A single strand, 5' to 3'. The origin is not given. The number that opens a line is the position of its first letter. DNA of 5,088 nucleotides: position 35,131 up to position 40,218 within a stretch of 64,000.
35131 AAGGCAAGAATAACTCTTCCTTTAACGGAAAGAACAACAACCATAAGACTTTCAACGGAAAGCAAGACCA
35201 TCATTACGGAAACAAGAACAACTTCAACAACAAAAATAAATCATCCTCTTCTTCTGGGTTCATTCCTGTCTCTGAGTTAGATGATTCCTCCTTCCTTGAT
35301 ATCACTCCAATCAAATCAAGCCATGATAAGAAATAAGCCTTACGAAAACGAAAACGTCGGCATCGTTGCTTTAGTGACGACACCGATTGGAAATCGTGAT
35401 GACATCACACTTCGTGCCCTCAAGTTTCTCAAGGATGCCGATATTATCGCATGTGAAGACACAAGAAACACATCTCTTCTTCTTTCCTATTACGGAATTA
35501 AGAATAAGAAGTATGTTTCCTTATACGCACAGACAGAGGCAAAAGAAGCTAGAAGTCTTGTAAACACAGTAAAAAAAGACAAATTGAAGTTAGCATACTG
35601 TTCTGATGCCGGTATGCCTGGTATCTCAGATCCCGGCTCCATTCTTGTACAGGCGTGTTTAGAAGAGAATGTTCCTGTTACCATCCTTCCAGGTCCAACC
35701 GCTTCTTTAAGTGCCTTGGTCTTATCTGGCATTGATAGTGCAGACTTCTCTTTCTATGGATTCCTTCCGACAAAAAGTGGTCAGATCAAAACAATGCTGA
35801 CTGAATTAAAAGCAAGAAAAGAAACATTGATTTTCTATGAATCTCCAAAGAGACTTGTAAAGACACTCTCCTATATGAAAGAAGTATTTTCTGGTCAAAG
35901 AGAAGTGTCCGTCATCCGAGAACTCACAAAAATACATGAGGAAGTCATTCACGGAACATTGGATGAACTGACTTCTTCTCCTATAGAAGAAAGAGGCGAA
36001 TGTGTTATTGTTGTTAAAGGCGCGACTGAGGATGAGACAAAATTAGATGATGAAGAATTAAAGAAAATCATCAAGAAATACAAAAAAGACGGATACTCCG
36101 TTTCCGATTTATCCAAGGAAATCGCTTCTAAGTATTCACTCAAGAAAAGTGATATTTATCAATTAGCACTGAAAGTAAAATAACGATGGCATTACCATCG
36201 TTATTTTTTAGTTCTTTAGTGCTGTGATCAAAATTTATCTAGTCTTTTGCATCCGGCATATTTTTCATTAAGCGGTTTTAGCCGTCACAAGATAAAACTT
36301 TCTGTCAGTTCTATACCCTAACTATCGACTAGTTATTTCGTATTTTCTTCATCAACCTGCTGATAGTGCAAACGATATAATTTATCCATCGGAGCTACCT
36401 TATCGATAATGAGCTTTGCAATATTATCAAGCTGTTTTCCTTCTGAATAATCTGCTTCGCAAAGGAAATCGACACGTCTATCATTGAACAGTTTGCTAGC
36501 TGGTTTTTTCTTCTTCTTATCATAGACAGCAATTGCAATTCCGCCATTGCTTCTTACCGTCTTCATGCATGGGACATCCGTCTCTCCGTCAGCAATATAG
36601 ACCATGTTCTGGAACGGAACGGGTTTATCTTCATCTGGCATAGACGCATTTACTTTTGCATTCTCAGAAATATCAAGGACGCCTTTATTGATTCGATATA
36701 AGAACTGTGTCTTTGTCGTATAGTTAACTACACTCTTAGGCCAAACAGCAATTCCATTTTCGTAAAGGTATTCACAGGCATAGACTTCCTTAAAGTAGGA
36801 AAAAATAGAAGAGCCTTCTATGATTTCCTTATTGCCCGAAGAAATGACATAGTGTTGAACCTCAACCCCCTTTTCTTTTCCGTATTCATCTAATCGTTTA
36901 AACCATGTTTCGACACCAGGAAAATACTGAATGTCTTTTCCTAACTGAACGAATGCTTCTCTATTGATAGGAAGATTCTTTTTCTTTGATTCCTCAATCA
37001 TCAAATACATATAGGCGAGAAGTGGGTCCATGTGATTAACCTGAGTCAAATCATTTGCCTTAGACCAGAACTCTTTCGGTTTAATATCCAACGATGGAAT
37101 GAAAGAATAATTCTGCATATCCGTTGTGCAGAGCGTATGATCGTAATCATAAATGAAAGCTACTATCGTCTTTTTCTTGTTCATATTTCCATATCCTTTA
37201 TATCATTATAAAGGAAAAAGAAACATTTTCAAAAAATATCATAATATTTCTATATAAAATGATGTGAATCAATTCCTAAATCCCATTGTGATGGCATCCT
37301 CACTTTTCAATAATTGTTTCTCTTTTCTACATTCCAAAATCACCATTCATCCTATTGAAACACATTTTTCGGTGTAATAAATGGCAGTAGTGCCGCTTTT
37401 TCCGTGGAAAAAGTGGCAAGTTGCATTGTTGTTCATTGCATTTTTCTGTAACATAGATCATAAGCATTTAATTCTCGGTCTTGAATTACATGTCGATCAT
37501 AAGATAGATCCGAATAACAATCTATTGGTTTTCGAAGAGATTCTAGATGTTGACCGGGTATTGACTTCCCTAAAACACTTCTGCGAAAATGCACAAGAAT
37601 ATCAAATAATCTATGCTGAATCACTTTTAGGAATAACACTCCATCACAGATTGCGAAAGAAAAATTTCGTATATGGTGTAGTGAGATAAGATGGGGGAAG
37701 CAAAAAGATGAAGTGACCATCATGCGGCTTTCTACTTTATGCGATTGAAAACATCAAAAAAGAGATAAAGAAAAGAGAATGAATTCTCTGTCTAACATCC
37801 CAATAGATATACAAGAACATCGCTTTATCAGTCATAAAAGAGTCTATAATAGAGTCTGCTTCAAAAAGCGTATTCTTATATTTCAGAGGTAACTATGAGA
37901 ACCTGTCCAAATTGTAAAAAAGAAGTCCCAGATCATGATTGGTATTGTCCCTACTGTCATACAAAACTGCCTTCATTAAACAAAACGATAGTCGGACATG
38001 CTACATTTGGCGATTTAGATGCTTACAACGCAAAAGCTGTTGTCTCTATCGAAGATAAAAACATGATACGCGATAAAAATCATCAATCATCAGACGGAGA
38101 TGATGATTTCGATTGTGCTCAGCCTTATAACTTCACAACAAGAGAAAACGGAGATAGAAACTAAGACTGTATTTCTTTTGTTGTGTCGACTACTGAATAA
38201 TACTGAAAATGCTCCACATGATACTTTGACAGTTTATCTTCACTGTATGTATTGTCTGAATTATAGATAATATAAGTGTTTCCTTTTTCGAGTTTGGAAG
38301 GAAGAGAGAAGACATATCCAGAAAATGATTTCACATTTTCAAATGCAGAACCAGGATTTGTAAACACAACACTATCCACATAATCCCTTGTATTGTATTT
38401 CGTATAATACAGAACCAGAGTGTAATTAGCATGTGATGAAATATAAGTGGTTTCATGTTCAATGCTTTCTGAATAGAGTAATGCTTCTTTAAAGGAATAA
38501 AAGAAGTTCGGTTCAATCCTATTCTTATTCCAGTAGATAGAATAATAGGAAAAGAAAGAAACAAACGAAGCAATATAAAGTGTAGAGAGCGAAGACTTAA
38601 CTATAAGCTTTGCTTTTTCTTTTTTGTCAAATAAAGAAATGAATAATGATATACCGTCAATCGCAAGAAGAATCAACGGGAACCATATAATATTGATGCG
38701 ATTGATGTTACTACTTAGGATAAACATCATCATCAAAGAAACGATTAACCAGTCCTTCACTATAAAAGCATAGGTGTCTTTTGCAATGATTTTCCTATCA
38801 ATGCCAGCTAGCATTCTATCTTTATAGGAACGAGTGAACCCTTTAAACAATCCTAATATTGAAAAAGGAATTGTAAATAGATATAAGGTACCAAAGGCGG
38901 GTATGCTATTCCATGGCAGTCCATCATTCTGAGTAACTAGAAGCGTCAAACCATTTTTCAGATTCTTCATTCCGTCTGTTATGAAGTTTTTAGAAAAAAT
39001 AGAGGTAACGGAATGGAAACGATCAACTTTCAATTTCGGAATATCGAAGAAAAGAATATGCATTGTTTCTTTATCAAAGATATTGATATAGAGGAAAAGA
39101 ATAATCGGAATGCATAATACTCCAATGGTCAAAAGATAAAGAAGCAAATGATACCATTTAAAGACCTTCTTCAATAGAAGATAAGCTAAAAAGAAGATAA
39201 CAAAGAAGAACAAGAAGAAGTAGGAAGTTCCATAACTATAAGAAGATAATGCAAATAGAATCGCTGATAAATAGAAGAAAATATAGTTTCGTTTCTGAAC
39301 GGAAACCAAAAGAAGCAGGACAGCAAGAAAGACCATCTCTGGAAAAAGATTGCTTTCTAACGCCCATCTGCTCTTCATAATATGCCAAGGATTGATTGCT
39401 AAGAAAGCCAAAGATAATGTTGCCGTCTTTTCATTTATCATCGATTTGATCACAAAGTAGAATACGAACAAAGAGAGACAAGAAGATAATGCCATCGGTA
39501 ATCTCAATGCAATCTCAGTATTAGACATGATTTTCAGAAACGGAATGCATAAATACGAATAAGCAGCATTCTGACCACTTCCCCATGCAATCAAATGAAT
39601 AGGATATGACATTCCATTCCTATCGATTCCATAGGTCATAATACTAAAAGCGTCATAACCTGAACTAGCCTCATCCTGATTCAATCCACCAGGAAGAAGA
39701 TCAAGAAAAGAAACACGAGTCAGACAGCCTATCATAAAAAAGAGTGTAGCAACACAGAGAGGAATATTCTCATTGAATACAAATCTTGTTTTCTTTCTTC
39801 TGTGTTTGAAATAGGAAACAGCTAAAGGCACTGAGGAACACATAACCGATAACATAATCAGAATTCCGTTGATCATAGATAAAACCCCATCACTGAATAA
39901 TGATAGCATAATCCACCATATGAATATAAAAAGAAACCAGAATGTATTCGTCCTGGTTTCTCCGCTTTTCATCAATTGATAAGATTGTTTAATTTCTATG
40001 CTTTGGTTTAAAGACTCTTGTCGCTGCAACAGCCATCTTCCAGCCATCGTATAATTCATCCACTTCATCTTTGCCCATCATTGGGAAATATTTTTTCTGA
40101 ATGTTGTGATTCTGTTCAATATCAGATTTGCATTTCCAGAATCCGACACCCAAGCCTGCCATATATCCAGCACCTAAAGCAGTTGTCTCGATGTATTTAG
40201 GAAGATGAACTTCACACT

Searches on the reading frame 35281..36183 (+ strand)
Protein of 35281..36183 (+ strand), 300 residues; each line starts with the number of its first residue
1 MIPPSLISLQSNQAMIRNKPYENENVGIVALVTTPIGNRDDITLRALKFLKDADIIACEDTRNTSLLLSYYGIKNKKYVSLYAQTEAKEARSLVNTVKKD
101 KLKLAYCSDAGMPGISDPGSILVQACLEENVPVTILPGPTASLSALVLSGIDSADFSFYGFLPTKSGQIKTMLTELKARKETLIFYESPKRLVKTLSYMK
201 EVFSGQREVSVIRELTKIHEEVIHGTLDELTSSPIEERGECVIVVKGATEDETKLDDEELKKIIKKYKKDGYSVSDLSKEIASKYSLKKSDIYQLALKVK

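Call 13: search_protein_families(library=pfam, proteins=[window:35281-36183:+], max_evalue=0.0001)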
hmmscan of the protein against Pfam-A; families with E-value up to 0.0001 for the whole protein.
window:35281-36183:+ (300 aa): 1 family
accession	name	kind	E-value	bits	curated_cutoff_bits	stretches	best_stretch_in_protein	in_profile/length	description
PF00590.25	TP_methylase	-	5.7e-33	115.1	27.8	1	29-230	2-211/212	Tetrapyrrole (Corrin/Porphyrin) Methylases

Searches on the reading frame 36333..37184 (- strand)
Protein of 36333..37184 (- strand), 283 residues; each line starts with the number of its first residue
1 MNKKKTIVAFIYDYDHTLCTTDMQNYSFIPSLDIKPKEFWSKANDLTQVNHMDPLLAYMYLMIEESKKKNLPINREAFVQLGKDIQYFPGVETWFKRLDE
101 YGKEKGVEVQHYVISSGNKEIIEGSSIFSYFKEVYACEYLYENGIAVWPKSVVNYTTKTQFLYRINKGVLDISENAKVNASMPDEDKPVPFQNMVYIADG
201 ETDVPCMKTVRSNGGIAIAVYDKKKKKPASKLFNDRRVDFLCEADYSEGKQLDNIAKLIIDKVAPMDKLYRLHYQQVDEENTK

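Call 13: search_protein_families(library=pfam, proteins=[window:36333-37184:-], max_evalue=0.0001)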
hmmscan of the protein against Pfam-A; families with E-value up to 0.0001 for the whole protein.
window:36333-37184:- (283 aa): 1 family
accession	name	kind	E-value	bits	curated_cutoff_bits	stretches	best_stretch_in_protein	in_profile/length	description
PF12710.13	HAD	-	2.2e-06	28.7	27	1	11-208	2-189/189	haloacid dehalogenase-like hydrolase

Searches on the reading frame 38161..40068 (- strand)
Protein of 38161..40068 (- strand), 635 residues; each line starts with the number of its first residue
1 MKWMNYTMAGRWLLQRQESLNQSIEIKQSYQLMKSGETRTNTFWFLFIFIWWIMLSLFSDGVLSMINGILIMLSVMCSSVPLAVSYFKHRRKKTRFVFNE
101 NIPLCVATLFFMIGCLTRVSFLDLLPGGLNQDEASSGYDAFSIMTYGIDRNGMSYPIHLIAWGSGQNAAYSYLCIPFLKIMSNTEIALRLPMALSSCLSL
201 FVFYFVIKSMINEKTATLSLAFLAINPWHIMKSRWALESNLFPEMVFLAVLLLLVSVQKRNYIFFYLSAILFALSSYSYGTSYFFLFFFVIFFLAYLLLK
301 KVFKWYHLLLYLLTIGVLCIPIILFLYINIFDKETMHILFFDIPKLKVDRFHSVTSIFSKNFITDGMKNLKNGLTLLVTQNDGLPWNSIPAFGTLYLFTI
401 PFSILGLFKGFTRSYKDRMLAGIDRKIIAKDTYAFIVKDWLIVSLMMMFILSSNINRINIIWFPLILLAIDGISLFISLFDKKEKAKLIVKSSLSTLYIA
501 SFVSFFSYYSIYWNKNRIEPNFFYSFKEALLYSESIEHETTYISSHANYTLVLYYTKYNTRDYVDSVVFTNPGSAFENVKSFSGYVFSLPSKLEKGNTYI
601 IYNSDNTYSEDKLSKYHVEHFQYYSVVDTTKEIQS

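Call 13: search_protein_families(library=pfam, proteins=[window:38161-40068:-], max_evalue=0.0001)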
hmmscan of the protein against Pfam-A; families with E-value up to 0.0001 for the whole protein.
window:38161-40068:- (635 aa): 1 family
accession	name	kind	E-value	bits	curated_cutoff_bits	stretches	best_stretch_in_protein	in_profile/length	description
PF13231.12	PMT_2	-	4.5e-07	30.7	26.1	1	172-322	8-157/160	Dolichyl-phosphate-mannose-protein mannosyltransferase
